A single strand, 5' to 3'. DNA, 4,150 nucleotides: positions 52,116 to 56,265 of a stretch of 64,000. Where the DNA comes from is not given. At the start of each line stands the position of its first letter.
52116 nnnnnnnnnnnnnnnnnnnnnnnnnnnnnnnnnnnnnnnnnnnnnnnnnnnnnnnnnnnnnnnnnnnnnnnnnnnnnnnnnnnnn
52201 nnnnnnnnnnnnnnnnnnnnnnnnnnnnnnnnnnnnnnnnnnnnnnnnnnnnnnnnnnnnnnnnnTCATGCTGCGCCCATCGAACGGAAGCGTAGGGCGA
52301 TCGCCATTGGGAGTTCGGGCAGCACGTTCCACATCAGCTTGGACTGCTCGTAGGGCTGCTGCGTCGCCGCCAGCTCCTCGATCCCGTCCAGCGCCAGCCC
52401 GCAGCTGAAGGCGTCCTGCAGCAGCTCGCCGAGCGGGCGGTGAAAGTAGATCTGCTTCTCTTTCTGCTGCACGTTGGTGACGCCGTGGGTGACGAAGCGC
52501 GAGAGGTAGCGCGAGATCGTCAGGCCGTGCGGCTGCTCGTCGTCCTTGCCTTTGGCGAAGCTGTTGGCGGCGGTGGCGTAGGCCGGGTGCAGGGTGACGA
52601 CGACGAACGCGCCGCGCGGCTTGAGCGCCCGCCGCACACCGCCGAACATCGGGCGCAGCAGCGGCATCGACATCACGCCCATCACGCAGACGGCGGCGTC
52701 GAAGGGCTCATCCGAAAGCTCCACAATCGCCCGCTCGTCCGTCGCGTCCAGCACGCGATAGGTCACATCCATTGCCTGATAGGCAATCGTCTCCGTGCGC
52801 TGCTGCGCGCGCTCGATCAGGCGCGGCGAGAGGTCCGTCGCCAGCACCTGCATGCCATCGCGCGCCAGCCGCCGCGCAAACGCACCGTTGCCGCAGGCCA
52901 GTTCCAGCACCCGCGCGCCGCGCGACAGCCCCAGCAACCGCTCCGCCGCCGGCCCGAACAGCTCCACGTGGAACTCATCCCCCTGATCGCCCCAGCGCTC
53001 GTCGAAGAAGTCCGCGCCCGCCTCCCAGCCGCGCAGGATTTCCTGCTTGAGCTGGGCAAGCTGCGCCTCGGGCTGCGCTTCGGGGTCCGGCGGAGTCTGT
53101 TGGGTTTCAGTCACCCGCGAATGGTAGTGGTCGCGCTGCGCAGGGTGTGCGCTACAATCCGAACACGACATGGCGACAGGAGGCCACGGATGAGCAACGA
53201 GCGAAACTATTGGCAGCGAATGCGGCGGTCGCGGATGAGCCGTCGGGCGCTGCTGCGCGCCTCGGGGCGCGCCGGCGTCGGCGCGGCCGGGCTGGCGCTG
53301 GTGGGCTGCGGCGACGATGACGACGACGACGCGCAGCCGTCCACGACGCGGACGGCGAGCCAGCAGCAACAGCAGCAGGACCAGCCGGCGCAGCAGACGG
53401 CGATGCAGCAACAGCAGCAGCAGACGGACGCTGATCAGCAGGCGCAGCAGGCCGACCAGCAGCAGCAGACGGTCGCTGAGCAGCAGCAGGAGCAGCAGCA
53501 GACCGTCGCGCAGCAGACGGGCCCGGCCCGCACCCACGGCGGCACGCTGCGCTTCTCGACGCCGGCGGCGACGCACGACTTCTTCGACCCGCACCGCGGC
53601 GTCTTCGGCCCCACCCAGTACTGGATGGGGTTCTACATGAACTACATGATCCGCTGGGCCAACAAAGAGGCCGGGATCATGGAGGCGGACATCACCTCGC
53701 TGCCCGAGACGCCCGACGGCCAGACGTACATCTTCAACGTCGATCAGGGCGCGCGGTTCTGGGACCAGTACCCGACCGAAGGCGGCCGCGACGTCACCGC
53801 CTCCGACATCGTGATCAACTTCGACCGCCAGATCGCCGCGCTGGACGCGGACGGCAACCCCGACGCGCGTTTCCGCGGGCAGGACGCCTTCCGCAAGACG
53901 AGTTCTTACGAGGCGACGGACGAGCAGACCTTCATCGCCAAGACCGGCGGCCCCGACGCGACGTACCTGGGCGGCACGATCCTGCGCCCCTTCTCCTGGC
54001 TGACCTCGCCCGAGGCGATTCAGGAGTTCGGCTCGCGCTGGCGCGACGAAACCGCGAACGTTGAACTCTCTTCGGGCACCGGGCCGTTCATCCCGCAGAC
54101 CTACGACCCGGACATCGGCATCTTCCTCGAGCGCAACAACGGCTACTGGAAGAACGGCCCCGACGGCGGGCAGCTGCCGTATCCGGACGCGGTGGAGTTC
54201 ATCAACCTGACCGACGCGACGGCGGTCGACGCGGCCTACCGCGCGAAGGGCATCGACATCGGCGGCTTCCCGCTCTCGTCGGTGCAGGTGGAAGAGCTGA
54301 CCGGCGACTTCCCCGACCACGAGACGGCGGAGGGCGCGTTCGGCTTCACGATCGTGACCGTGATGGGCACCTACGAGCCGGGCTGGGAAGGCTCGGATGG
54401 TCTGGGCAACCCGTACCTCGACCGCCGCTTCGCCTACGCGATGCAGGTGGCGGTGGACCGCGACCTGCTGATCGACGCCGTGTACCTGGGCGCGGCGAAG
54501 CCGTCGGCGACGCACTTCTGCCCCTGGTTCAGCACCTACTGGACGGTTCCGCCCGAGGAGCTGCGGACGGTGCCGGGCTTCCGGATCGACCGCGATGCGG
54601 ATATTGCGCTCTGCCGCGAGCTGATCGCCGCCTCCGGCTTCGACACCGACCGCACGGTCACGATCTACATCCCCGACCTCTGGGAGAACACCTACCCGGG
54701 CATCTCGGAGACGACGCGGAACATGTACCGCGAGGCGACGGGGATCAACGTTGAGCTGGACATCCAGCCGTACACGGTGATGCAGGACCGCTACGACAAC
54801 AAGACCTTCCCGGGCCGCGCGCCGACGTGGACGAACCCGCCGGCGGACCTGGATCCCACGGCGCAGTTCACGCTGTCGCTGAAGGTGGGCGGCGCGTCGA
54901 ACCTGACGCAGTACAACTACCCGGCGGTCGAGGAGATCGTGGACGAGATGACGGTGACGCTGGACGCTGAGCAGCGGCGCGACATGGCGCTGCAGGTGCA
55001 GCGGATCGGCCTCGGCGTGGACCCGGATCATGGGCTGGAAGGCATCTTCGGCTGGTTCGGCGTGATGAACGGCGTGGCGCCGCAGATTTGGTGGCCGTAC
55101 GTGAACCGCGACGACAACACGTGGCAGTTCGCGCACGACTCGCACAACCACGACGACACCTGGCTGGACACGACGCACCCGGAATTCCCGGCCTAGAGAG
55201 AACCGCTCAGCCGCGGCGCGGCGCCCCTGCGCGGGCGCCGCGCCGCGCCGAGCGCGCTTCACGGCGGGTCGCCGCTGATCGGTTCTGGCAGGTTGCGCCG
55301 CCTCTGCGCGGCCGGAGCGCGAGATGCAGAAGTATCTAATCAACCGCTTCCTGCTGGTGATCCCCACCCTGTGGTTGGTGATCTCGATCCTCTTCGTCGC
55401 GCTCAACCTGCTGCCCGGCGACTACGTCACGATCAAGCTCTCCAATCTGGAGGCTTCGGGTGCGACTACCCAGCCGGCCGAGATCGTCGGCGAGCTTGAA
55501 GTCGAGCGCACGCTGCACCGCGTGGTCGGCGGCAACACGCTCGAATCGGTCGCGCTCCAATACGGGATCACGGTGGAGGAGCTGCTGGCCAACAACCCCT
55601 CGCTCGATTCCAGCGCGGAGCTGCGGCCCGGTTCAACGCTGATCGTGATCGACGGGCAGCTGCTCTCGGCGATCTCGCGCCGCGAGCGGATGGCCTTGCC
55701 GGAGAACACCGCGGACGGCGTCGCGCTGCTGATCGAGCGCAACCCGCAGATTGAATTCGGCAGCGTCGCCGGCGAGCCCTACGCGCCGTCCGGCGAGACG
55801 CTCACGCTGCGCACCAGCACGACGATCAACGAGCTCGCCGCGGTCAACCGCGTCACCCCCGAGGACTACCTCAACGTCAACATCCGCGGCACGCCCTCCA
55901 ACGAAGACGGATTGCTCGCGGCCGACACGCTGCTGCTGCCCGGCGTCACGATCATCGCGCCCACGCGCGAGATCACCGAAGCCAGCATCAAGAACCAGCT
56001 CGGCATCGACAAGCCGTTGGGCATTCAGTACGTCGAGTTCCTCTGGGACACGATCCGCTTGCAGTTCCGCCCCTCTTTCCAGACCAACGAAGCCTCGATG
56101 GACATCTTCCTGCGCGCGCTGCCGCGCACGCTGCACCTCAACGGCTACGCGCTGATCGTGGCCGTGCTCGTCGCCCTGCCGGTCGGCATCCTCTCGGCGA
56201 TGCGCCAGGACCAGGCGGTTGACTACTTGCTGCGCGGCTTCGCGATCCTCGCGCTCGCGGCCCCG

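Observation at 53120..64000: Four tandem paralogous family-5 ABC substrate-binding lipoproteins with poly-Asp/poly-Gln linkers serving a single permease pair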

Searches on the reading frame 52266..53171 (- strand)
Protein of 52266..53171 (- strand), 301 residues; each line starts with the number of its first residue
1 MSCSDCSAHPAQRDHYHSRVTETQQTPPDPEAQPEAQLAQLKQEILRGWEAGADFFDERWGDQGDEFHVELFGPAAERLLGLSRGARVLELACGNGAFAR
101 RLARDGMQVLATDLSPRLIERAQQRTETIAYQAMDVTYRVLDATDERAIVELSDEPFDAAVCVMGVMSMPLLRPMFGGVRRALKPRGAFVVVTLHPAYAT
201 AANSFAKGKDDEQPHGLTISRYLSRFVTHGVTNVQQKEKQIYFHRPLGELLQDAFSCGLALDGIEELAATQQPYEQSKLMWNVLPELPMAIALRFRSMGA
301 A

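Call 64: search_protein_families(library=pfam, proteins=[window:52266-53171:-], max_evalue=0.01)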
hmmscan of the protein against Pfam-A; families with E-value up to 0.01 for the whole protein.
window:52266-53171:- (301 aa): 14 families
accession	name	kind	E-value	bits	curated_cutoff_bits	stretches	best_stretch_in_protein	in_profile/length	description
PF13649.12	Methyltransf_25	-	1.1e-15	58.5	27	1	88-187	1-97/97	Methyltransferase domain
PF08241.18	Methyltransf_11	-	1.3e-14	55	21.2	1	89-191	1-95/95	Methyltransferase domain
PF13847.12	Methyltransf_31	-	2e-13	50.7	27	1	83-195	2-113/145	Methyltransferase domain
PF08242.18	Methyltransf_12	-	7.2e-12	46.3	30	1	89-188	1-97/98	Methyltransferase domain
PF13489.12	Methyltransf_23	-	1.1e-09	38.7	27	1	77-198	14-123/164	Methyltransferase domain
PF01209.24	Ubie_methyltran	-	1.2e-06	28.6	20.1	1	78-193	41-153/233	ubiE/COQ5 methyltransferase family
PF05958.17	tRNA_U5-meth_tr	-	0.00014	21.5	23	1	87-128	204-245/357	tRNA (Uracil-5-)-methyltransferase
PF05401.17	NodS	-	0.00037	20.8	24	1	85-138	44-100/201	Nodulation protein S (NodS)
PF05724.17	TPMT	-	0.00093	19.4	26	1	53-125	3-79/218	Thiopurine S-methyltransferase (TPMT)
PF01728.25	FtsJ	-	0.0015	18.9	24.1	1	82-195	19-141/181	FtsJ-like methyltransferase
PF13679.12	Methyltransf_32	-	0.0024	18.3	27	1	83-196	24-110/143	Methyltransferase domain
PF02353.26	CMAS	-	0.0025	17.6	27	1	80-133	58-112/273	Mycolic acid cyclopropane synthetase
PF06080.18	DUF938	-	0.0041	17.4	27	1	84-191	25-137/202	Protein of unknown function (DUF938)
PF05175.20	MTS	-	0.0057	16.8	23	1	84-193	31-140/170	Methyltransferase small domain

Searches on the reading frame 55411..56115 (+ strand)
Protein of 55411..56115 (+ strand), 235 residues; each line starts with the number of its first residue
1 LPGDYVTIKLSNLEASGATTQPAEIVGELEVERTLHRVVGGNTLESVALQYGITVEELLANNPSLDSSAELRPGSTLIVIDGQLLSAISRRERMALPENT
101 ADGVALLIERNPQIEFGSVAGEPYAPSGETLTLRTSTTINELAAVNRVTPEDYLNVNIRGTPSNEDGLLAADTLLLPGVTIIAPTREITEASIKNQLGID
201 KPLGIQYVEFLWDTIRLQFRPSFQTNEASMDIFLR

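Call 39: find_homologous_proteins(query=window:55411-56115:+, max_evalue=0.001)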
Query window:55411-56115:+ (235 aa): 10 proteins with E <= 0.001 among 1577 candidates.
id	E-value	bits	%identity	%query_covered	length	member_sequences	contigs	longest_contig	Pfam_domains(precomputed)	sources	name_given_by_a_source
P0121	2.7e-70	255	70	76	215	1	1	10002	PF01476.27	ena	-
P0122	9.1e-55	204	80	52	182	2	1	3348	PF01476.27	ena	-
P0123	3.0e-51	192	78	49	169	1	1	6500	PF01476.27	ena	-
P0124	6.4e-49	185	79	48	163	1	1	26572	PF01476.27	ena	-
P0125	1.1e-48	184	87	45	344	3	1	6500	PF00528.28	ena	-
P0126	3.1e-46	176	83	45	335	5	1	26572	PF00528.28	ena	-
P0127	1.7e-36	144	81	37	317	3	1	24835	PF00528.28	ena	-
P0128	2.1e-36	144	80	37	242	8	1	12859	PF00528.28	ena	-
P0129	3.4e-35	140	67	45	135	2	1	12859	PF01476.27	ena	-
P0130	5.9e-32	129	65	40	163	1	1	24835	PF01476.27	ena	-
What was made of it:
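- Tried and rejected: A search with only the LysM loop returned ten gene fragments and cost one of three searches (call 39).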

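Call 64: search_protein_families(library=pfam, proteins=[window:55411-56115:+], max_evalue=0.01)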
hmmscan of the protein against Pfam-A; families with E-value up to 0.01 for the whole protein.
window:55411-56115:+ (235 aa): 1 family
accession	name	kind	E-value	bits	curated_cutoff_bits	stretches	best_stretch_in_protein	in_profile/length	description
PF01476.26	LysM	-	1.2e-10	41.6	20.9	1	36-79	1-42/43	LysM domain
